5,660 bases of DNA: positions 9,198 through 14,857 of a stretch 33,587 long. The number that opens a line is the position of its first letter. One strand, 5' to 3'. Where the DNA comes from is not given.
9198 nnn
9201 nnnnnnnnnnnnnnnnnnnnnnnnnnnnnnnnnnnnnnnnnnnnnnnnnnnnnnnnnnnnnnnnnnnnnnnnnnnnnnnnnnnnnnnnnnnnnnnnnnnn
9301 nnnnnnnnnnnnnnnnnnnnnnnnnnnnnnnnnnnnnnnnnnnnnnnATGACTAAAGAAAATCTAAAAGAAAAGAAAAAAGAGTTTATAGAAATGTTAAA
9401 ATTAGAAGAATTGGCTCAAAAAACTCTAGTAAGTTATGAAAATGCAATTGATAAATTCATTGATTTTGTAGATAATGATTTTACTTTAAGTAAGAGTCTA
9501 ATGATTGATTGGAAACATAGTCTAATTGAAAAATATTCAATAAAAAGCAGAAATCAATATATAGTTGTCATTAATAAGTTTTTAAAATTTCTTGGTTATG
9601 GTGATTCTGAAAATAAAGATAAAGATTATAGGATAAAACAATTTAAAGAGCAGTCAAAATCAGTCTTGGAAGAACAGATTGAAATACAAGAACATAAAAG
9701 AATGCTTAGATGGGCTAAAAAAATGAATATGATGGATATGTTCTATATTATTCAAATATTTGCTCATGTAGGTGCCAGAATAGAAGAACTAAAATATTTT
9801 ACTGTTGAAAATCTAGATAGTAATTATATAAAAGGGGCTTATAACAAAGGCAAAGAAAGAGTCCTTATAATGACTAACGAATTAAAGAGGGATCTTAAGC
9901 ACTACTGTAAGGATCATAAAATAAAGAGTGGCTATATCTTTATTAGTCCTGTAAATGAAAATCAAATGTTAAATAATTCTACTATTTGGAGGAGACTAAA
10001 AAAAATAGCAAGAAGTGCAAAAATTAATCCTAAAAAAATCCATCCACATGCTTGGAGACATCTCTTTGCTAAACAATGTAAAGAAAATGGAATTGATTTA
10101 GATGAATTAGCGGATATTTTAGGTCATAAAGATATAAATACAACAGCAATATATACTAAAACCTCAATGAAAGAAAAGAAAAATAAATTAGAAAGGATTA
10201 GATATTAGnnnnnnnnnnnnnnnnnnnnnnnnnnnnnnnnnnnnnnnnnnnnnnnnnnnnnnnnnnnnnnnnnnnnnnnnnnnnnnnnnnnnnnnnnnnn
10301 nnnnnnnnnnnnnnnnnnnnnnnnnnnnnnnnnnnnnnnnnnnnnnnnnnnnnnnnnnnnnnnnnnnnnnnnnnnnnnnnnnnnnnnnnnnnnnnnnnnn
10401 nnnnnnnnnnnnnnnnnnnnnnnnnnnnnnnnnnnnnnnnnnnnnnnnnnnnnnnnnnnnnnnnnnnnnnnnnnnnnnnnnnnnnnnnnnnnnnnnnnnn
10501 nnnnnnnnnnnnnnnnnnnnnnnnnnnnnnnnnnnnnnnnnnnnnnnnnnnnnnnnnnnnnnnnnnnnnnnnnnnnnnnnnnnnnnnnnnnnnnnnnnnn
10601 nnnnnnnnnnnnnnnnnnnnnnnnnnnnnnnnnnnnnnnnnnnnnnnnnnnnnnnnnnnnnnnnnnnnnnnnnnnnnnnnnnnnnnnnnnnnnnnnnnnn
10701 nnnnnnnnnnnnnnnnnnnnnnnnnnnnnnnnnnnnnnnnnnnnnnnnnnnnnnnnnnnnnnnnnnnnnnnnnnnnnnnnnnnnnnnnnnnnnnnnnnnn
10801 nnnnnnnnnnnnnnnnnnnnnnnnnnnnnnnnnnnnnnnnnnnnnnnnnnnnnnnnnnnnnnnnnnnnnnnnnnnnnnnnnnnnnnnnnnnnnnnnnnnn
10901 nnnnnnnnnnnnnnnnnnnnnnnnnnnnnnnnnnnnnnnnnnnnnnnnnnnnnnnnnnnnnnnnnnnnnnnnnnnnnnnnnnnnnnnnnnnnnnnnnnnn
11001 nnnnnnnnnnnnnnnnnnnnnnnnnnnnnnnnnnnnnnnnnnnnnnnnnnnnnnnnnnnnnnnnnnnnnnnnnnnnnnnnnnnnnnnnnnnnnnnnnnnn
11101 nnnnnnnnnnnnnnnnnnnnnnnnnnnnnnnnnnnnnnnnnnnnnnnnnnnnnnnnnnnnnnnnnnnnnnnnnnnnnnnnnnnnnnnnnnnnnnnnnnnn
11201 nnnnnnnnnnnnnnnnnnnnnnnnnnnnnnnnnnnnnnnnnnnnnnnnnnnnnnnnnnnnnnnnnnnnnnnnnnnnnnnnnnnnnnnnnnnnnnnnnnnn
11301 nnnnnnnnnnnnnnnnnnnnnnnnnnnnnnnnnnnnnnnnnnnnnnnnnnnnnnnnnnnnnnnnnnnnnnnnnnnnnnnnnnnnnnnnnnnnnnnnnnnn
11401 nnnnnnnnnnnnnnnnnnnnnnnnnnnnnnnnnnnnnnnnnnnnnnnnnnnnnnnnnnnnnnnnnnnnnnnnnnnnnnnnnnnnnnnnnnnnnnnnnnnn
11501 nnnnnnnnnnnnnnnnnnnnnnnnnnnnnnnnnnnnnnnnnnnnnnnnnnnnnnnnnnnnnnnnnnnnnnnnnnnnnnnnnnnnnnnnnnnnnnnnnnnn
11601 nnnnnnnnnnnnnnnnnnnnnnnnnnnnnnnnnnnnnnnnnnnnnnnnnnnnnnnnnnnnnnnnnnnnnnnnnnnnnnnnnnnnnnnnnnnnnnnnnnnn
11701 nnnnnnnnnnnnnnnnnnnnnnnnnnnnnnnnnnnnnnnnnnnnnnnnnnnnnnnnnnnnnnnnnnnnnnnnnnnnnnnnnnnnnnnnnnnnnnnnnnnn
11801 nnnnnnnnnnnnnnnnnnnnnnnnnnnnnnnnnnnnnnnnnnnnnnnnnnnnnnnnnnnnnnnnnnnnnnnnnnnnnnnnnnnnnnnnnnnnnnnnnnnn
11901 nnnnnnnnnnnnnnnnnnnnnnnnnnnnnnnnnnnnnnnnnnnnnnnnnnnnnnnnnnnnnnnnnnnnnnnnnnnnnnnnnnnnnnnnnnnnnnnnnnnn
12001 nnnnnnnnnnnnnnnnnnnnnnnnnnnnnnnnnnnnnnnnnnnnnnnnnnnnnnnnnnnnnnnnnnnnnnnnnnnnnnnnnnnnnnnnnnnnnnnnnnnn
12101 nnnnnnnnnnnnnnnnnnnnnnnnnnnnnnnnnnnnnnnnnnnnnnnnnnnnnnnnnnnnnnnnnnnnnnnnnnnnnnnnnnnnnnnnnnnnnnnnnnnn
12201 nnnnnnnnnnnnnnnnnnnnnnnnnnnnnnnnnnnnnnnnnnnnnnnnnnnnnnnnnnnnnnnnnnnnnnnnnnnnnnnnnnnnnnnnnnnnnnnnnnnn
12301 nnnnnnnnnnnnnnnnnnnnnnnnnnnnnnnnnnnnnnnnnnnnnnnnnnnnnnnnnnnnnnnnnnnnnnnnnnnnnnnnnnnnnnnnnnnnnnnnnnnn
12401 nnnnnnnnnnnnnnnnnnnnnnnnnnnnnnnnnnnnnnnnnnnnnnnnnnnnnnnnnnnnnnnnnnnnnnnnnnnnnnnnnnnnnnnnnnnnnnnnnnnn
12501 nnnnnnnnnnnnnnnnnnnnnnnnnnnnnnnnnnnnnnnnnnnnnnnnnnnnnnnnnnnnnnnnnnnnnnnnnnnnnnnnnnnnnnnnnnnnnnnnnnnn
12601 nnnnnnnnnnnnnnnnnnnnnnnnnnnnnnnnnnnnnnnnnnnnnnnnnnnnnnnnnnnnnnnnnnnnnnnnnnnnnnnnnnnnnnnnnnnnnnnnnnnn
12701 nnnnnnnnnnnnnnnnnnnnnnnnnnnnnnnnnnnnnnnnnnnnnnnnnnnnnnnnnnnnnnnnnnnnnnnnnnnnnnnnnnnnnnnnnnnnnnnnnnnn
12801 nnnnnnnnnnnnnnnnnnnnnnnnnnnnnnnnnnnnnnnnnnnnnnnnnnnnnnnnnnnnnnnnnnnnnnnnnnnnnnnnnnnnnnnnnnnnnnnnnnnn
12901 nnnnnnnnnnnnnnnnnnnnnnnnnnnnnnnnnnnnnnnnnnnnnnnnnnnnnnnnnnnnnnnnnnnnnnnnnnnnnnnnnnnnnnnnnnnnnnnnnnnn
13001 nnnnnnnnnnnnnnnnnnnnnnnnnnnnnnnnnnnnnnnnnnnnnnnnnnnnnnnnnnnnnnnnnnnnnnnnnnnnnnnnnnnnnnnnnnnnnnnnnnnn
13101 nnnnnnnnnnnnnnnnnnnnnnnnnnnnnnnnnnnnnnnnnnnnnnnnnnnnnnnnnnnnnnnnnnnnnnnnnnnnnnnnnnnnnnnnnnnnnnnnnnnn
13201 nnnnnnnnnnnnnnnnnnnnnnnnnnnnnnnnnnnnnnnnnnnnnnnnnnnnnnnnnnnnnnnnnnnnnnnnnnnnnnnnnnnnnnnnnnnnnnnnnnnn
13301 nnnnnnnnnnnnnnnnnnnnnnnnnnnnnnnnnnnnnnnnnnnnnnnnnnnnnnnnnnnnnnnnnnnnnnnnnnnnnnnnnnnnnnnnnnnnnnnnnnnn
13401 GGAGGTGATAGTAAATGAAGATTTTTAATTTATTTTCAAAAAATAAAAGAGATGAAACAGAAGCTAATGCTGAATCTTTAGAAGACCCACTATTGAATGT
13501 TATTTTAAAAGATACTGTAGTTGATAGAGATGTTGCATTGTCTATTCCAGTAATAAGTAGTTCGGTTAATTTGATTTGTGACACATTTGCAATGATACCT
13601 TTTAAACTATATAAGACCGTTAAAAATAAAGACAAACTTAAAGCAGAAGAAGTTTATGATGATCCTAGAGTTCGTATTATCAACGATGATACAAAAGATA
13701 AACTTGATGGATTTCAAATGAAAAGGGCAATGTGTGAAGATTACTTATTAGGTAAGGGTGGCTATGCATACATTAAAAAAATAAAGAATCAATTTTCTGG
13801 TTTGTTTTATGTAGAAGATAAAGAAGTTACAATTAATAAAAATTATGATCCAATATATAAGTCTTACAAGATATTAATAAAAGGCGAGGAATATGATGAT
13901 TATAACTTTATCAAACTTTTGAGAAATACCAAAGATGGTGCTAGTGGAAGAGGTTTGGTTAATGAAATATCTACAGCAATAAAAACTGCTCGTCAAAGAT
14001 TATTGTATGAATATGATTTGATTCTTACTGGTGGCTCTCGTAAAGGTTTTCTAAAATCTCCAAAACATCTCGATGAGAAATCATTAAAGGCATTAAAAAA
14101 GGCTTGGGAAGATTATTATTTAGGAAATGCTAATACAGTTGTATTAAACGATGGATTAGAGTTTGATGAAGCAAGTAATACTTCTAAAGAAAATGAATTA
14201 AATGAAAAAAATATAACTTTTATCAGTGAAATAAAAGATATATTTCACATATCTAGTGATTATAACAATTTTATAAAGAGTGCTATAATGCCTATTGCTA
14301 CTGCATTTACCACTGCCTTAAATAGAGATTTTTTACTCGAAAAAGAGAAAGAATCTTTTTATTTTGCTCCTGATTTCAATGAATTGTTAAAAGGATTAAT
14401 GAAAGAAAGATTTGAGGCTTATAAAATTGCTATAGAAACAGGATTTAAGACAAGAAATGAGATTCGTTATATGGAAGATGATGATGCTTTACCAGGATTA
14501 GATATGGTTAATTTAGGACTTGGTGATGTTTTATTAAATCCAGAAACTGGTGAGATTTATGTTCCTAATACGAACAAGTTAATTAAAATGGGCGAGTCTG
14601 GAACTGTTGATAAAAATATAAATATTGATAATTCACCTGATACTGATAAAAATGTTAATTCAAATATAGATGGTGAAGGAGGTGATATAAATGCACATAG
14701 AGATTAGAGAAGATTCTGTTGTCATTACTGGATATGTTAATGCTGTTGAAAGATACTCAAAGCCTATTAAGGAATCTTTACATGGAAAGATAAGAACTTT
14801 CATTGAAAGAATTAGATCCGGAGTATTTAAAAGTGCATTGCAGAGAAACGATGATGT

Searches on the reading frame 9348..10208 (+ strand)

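Call 93: search_protein_families(library=phrogs, proteins=[window:9348-10208:+], max_evalue=0.00001)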
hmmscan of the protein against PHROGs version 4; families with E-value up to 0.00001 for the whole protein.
window:9348-10208:+ (286 aa): 4 families
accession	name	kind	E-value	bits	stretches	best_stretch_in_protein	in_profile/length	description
phrog_1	-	integration and excision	2e-32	114.2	1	5-283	165-446/611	integrase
phrog_216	-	integration and excision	5.9e-24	85.7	1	65-283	12-235/301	integrase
phrog_7685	-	integration and excision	3.9e-10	40.7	1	175-283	133-237/240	integrase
phrog_23271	-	unknown function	1.2e-07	32.6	1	230-272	8-50/67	-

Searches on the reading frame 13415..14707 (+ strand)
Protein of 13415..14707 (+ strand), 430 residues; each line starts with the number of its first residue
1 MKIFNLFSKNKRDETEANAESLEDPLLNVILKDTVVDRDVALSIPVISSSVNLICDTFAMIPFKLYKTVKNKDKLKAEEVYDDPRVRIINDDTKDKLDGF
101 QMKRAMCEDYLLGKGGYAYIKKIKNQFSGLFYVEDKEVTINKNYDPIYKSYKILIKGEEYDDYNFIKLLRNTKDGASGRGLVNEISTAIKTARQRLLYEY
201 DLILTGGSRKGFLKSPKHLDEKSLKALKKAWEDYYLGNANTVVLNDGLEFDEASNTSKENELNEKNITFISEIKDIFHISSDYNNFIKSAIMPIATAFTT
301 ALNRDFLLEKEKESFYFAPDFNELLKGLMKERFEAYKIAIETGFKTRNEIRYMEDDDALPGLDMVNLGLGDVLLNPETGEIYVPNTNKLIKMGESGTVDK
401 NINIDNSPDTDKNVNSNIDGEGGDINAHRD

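Call 93: search_protein_families(library=phrogs, proteins=[window:13415-14707:+], max_evalue=0.00001)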
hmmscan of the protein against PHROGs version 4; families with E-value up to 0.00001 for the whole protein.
window:13415-14707:+ (430 aa): 4 families
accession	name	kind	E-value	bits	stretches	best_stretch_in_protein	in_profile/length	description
phrog_12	-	head and packaging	6.2e-51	175.2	1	1-415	48-474/646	portal protein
phrog_5929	-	head and packaging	6.8e-16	59.3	1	206-361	14-189/228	portal protein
phrog_11323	-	unknown function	3.5e-14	54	1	282-367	16-102/130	-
phrog_2662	-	head and packaging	8e-11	42.2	1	37-363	60-412/717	portal protein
